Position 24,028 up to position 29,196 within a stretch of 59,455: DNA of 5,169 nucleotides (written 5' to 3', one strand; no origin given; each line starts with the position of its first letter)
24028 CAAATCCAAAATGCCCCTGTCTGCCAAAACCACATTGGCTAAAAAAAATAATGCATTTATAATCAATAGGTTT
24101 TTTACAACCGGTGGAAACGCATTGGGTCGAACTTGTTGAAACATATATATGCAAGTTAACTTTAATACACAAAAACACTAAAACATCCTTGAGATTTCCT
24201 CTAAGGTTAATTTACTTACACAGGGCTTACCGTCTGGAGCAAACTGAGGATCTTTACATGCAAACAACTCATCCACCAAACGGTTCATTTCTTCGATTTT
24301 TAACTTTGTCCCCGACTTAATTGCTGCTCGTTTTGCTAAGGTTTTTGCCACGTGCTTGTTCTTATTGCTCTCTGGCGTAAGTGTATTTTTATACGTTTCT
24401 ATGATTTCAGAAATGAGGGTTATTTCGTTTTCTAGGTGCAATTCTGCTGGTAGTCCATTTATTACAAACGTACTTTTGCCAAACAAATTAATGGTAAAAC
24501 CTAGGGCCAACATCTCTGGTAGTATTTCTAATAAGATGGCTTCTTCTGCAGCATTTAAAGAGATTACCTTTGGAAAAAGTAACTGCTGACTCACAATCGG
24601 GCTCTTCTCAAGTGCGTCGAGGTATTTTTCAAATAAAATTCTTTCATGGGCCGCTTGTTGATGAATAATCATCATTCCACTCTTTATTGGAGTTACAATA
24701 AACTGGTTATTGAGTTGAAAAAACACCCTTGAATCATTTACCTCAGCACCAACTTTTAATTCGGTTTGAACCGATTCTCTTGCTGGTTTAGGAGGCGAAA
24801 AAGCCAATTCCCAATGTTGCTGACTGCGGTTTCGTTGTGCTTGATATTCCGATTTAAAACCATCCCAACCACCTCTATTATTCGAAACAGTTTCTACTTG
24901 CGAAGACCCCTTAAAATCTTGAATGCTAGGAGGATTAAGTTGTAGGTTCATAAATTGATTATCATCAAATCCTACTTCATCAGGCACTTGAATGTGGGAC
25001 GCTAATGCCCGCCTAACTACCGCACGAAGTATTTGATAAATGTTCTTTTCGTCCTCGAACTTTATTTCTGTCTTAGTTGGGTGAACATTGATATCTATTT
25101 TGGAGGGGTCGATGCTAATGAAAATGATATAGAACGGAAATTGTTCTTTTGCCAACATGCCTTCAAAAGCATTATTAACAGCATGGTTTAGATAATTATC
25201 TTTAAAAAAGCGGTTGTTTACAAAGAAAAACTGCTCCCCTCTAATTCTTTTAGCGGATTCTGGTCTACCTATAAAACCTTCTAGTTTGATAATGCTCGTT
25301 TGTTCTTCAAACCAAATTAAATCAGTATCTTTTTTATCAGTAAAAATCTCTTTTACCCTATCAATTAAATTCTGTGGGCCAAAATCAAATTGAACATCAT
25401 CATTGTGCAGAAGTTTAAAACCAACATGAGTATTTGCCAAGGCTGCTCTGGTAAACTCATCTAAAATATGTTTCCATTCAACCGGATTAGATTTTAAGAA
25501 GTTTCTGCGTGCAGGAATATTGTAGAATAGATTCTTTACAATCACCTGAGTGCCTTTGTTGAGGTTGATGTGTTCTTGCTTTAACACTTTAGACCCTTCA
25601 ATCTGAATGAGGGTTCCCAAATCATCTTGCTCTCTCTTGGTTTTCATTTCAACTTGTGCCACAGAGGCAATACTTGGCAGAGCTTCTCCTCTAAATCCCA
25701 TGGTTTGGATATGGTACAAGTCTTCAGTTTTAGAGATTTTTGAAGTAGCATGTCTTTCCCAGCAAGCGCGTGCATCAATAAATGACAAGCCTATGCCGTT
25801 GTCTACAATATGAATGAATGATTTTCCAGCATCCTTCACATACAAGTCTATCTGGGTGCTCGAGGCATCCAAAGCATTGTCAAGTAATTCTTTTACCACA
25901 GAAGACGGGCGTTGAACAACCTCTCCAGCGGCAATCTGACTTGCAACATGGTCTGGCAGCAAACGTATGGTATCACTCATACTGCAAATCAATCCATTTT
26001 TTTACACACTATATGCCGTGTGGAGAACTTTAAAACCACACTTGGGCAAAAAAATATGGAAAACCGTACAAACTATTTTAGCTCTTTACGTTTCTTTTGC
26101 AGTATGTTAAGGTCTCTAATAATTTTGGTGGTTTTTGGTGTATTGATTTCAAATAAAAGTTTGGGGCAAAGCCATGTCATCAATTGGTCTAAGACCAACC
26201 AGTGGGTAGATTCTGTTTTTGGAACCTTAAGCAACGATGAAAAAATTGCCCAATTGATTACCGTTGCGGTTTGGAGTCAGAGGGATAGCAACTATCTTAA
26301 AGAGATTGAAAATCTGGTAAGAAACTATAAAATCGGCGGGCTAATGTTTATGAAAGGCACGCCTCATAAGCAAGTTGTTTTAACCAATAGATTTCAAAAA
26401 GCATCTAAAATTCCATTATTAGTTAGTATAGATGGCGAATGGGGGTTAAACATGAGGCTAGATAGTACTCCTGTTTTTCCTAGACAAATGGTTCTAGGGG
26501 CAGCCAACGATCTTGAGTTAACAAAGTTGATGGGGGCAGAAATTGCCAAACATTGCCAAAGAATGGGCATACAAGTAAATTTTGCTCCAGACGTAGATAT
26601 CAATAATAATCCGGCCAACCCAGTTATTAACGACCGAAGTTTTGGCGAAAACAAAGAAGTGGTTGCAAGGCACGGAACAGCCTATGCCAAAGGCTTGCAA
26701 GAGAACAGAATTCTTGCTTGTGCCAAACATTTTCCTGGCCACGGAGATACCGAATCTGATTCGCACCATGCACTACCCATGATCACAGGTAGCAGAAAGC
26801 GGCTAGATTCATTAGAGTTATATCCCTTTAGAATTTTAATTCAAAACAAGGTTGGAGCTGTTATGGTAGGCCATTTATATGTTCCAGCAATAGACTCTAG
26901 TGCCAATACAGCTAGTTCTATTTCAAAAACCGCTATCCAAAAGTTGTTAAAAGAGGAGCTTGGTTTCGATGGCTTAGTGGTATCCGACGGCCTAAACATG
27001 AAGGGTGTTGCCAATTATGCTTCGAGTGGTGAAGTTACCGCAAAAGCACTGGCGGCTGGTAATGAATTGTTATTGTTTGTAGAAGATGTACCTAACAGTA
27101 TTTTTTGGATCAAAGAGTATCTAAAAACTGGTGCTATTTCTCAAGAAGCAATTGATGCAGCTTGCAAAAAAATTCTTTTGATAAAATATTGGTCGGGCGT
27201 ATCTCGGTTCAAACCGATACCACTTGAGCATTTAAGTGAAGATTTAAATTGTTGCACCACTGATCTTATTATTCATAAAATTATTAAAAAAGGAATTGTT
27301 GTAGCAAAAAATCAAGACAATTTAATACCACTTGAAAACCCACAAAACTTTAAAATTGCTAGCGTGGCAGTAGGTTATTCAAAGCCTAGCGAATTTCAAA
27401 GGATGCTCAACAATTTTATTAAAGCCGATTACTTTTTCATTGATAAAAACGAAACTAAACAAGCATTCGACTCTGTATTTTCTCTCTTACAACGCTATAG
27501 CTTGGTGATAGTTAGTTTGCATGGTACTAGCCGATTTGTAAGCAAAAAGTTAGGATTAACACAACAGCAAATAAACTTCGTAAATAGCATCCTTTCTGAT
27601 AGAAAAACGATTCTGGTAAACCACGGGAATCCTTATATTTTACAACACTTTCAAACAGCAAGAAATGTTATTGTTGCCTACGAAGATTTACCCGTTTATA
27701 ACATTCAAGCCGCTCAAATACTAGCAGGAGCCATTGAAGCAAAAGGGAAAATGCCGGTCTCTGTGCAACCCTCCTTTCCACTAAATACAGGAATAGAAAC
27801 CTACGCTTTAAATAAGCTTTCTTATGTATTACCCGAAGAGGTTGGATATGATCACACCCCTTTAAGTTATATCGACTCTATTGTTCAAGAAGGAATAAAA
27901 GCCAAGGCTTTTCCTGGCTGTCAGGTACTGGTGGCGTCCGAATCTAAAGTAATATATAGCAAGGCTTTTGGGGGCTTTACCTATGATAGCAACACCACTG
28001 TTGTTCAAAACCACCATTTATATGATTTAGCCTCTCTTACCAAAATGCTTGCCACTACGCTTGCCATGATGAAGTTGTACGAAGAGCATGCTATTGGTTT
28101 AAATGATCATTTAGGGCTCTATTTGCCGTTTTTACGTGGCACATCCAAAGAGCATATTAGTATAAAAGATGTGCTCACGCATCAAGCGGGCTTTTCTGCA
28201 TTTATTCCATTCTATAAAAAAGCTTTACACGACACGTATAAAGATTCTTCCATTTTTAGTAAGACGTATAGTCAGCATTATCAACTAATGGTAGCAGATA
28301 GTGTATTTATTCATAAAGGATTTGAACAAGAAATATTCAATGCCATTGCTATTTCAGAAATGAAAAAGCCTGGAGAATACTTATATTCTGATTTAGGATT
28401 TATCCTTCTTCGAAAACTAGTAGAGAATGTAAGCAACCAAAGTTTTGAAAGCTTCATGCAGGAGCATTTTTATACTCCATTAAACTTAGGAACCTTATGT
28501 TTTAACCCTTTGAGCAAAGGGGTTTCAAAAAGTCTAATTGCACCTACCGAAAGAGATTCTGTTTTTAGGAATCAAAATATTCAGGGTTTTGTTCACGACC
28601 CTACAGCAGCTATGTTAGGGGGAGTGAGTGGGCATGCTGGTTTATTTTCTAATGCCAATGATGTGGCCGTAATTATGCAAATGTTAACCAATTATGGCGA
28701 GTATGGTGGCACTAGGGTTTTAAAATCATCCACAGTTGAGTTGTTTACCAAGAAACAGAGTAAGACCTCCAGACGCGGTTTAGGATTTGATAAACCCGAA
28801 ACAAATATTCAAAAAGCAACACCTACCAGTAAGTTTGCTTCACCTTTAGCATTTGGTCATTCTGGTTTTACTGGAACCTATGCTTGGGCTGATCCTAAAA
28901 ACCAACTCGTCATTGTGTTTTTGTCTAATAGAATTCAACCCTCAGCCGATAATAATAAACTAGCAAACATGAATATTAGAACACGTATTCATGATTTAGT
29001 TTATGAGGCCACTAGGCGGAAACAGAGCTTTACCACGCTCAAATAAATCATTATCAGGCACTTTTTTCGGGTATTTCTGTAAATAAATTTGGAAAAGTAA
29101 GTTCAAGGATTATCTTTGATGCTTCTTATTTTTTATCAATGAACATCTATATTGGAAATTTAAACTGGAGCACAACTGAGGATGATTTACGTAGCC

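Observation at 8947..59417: Strongly over-represented short motif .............(R)A scattered through unrelated genes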

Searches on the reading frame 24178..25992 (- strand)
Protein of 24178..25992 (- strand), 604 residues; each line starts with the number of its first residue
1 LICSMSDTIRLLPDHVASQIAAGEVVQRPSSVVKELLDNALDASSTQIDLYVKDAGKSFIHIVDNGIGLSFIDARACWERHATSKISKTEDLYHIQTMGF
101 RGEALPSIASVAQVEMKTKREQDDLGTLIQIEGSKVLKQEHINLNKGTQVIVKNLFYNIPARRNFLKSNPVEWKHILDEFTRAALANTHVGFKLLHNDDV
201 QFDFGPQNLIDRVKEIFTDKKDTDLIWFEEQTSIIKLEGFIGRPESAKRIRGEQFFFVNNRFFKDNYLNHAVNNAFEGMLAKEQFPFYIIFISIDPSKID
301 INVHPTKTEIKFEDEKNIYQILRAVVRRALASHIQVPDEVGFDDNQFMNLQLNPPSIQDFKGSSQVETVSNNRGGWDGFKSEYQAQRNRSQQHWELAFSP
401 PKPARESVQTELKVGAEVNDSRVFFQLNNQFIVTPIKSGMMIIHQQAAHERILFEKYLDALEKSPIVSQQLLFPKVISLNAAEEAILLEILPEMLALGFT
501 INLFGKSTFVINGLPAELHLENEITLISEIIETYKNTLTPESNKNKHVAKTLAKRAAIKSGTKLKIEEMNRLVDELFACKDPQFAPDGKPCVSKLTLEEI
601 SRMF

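Call 6: search_protein_families(library=pfam, proteins=[window:24178-25992:-])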
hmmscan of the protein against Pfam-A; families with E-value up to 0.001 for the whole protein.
window:24178-25992:- (604 aa): 4 families
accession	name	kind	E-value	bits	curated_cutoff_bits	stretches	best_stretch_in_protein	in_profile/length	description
PF01119.25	DNA_mis_repair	-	3.7e-34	117.3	26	1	214-330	2-118/119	DNA mismatch repair protein, C-terminal domain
PF08676.16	MutL_C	-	1.5e-28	99.7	25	1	425-564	2-142/142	MutL C terminal dimerisation domain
PF13589.12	HATPase_c_3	-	9.8e-09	35.8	25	1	30-136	4-108/137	Histidine kinase-, DNA gyrase B-, and HSP90-like ATPase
PF02518.31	HATPase_c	-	0.00087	20.1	26.4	0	28-70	5-50/111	Histidine kinase-, DNA gyrase B-, and HSP90-like ATPase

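Call 8: find_encoding_contigs(protein=window:24178-25992:-, flank=10000, max_places=10)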
Protein window:24178-25992:- (604 aa): no gene with exactly this product is on record in the collection.

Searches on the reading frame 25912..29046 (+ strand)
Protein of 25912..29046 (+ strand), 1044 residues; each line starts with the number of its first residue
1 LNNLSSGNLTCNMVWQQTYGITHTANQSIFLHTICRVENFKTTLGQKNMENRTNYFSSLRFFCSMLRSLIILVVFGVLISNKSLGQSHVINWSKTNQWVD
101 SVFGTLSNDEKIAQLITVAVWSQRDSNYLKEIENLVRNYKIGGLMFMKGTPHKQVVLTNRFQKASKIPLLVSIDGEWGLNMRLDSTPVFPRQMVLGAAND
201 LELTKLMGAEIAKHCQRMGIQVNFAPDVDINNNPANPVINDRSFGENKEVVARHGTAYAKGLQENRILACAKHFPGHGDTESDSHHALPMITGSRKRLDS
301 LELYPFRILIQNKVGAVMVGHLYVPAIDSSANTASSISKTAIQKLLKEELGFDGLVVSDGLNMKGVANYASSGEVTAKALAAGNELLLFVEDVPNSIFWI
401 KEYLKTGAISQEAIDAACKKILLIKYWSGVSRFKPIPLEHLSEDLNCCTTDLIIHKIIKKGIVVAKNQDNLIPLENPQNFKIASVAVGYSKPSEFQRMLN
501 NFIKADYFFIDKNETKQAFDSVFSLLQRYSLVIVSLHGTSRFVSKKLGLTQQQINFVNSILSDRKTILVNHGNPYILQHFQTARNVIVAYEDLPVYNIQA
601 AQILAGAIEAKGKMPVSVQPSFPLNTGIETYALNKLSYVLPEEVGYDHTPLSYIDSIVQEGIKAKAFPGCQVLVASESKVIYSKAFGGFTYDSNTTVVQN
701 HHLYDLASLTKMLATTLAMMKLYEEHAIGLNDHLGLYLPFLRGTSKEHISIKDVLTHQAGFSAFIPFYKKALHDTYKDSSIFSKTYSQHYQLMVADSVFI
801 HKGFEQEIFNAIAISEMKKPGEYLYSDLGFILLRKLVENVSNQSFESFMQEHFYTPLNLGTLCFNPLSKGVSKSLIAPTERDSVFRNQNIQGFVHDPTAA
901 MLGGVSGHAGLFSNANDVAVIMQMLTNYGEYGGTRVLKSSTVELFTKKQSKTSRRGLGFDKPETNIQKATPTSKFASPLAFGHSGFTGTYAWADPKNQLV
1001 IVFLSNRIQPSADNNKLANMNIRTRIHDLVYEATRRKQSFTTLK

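Call 6: search_protein_families(library=pfam, proteins=[window:25912-29046:+])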
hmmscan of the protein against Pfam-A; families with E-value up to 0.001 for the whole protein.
window:25912-29046:+ (1044 aa): 2 families
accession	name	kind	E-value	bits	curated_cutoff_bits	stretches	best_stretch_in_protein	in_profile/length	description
PF00933.27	Glyco_hydro_3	-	4e-79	266.8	27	1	109-422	3-314/316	Glycosyl hydrolase family 3 N terminal domain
PF00144.29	Beta-lactamase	-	3.9e-46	158.2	27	1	654-1014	1-317/329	Beta-lactamase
